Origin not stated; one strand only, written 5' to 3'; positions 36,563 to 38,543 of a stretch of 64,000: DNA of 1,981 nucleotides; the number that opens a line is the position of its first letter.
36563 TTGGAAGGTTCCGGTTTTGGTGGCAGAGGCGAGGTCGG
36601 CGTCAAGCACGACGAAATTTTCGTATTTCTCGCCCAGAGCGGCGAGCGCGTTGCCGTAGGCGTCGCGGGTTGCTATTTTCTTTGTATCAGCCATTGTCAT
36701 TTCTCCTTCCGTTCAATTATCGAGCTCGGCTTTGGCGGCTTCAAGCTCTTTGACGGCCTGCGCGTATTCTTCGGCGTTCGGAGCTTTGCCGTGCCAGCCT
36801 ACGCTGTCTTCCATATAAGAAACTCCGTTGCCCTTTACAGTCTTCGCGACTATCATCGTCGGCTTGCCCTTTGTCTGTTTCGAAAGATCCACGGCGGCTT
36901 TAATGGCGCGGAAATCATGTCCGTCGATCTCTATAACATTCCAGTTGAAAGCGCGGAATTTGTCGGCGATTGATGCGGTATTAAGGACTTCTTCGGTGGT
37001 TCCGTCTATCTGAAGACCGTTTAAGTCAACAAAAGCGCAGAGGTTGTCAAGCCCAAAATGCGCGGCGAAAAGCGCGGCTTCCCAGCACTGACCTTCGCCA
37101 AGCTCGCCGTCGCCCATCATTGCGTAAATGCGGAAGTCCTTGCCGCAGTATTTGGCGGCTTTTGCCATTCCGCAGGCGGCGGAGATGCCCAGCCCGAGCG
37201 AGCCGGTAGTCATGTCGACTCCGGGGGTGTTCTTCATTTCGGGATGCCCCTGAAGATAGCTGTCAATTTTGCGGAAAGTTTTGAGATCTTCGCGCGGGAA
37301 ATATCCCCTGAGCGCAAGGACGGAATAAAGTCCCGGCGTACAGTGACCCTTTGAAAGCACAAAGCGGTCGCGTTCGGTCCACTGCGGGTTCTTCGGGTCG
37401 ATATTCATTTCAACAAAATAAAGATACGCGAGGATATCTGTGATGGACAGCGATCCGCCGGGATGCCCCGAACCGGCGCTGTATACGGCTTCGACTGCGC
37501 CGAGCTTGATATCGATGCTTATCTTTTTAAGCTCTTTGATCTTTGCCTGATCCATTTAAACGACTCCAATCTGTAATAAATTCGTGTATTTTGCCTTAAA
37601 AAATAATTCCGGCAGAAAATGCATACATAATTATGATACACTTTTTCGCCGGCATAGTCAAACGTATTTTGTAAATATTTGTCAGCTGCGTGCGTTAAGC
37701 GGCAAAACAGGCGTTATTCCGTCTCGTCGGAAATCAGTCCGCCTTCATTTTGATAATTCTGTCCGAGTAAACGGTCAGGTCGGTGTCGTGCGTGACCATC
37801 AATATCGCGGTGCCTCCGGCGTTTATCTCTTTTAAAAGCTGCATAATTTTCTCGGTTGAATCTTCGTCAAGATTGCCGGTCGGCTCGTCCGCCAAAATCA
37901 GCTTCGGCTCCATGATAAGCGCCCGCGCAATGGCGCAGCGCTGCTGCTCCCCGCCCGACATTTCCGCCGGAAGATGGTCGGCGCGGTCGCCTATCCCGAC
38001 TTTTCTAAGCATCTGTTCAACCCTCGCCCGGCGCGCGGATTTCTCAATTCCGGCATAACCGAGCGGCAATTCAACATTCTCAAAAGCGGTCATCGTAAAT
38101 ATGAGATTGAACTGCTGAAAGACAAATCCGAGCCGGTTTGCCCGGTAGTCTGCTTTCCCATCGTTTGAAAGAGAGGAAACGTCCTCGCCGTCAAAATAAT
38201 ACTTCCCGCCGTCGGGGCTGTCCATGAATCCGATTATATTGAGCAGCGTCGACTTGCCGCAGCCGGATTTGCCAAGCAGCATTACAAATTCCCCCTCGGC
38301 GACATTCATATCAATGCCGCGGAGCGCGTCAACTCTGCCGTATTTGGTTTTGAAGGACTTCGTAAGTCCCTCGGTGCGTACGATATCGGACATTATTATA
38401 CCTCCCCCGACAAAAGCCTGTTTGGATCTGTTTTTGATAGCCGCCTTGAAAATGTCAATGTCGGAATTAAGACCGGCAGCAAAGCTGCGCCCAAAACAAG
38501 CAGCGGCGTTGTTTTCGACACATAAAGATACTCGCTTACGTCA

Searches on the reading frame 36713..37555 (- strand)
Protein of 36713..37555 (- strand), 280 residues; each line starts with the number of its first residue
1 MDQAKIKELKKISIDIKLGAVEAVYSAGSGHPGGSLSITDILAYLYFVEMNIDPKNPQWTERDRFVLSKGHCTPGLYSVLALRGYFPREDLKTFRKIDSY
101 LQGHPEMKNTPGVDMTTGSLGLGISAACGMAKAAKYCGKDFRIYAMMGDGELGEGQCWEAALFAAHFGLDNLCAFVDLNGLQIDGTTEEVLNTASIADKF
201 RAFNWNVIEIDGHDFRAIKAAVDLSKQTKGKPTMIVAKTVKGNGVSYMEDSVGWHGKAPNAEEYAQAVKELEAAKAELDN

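Call 6: search_protein_families(library=pfam, proteins=[window:36713-37555:-])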
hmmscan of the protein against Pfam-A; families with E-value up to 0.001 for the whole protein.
window:36713-37555:- (280 aa): 3 families
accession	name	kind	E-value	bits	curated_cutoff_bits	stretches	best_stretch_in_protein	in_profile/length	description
PF00456.26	Transketolase_N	-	3e-68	230.7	22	1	15-270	8-274/334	Transketolase, thiamine diphosphate binding domain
PF00676.26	E1_dh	-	1.7e-12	47.3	22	1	110-251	91-236/300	Dehydrogenase E1 component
PF13292.11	DXP_synthase_N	-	3.8e-10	39.9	21.2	1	5-164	14-157/274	1-deoxy-D-xylulose-5-phosphate synthase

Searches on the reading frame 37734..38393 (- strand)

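Call 6: search_protein_families(library=pfam, proteins=[window:37734-38393:-])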
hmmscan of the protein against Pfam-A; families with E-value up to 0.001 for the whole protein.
window:37734-38393:- (219 aa): 4 families
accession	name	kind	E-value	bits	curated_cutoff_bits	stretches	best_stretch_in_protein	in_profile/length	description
PF00005.33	ABC_tran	-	7.8e-34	117.6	25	1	24-172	1-136/137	ABC transporter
PF13304.12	AAA_21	-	1.2e-09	39.1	27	1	135-204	228-300/304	AAA domain, putative AbiEii toxin, Type IV TA system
PF02463.25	SMC_N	-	4.8e-07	29.9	40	1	34-217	24-212/220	RecF/RecN/SMC N terminal domain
PF03193.22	RsgA_GTPase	-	0.00048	20.4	30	0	30-54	103-126/174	RsgA GTPase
